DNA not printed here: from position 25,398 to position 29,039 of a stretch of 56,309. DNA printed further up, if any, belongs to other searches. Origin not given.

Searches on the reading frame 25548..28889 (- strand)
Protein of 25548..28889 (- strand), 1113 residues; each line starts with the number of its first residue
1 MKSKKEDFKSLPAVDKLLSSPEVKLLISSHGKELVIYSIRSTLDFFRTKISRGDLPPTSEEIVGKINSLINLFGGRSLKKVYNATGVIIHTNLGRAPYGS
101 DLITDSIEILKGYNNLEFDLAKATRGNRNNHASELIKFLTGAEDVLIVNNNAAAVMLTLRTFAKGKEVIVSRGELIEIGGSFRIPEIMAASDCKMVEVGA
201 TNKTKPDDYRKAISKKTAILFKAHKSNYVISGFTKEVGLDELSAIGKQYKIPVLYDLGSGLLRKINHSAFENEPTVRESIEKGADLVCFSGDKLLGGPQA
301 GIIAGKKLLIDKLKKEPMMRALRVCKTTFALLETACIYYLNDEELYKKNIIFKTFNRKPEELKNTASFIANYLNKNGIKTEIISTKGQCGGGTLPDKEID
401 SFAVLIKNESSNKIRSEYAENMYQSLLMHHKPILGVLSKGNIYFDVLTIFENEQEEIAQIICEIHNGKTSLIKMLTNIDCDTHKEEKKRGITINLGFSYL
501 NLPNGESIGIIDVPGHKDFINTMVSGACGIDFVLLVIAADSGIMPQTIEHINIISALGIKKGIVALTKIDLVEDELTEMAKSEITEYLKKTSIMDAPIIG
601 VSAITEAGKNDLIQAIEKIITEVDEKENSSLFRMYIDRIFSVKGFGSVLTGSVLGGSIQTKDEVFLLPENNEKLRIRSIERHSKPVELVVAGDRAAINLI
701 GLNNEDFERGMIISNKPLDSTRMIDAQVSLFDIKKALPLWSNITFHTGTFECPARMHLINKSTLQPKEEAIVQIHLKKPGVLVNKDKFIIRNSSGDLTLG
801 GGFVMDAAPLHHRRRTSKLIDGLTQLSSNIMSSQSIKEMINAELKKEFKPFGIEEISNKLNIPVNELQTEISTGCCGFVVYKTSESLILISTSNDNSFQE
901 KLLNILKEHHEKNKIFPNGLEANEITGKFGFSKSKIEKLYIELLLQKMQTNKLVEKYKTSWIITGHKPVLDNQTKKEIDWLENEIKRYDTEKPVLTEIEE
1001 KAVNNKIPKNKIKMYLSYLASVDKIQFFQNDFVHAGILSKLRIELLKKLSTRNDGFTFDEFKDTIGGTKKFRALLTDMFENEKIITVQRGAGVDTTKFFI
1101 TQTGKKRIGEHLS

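Call 4: search_protein_families(library=pfam, proteins=[window:25548-28889:-], max_evalue=0.01)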
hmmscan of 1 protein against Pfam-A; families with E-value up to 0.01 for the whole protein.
window:25548-28889:- (1113 aa): 8 families
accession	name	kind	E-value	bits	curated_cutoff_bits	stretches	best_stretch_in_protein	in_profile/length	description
PF03841.19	SelA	-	3.8e-129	431.3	22.8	1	81-449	1-366/367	L-seryl-tRNA selenium transferase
PF00009.33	GTP_EFTU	-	2.1e-30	106.1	26.5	1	461-620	9-186/188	Elongation factor Tu GTP binding domain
PF25461.1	Beta-barrel_SelB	-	6e-10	39.7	27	1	732-809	9-78/80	Selenocysteine-specific elongation factor, beta-barrel domain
PF03144.31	GTP_EFTU_D2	-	1.5e-09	38.6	30.3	1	646-713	1-72/73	Elongation factor Tu domain 2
PF12390.13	Se-cys_synth_N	-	1.8e-07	31.5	22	1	8-44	1-37/40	Selenocysteine synthase N terminal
PF01053.26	Cys_Met_Meta_PP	-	0.00021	20.4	27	1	133-305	58-209/381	Cys/Met metabolism PLP-dependent enzyme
PF00266.25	Aminotran_5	-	0.00058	19.4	21.5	1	151-314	75-222/371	Aminotransferase class-V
PF01212.27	Beta_elim_lyase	-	0.0024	17.7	27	1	130-315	35-221/288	Beta-eliminating lyase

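Call 5: search_protein_families(library=ncbifam, proteins=[window:25548-28889:-], max_evalue=0.01)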
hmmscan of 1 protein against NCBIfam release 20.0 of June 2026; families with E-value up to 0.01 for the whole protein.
window:25548-28889:- (1113 aa): 37 families (the best 25 are shown)
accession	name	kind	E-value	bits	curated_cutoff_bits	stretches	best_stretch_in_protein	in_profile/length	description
TIGR00474.1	selA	equivalog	1.2e-157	525.5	267.9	1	9-461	2-453/455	L-seryl-tRNA(Sec) selenium transferase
TIGR00475.1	selB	equivalog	6e-87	292.7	242.25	1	464-1080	9-565/581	selenocysteine-specific translation elongation factor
NF009373.0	PRK12736.1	subfamily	1.8e-41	142.2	452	1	477-806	47-391/394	elongation factor Tu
NF008969.0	PRK12317.1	subfamily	5.1e-40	137.3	502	1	480-784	60-376/426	elongation factor 1-alpha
NF000766.0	PRK00049.1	subfamily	5.8e-40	137.3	449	1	478-805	48-392/396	elongation factor Tu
NF009372.0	PRK12735.1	subfamily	3e-39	135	479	1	473-805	43-392/396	elongation factor Tu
TIGR03680.1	eif2g_arch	equivalog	2.8e-38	132.2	514.5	2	507-659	82-237/407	translation initiation factor IF-2 subunit gamma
NF003077.0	PRK04000.1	equivalog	3.1e-37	128.7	315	2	507-659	86-241/412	translation initiation factor IF-2 subunit gamma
TIGR00485.1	EF-Tu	equivalog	6.6e-37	127.2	522.4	1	470-727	42-306/394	elongation factor Tu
TIGR00483.1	EF-1_alpha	equivalog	2.5e-29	102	540.1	1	480-731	60-328/427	translation elongation factor EF-1 subunit alpha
TIGR02034.1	CysN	subfamily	1.8e-23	83.3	336.1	1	480-732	55-317/406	sulfate adenylyltransferase, large subunit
NF004035.0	PRK05506.1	subfamily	9.3e-23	80.3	715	1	440-738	42-347/632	bifunctional sulfate adenylyltransferase subunit 1/adenylylsulfate kinase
NF003478.0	PRK05124.1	equivalog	6e-21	74.5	590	1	473-730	75-342/475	sulfate adenylyltransferase subunit CysN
TIGR00487.1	IF-2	equivalog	7.3e-19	67.9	424.4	1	455-702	87-328/587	translation initiation factor IF-2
TIGR01437.1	selA_rel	subfamily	9.8e-18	64.2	385.3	1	146-347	80-265/363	DgaE family pyridoxal phosphate-dependent ammonia lyase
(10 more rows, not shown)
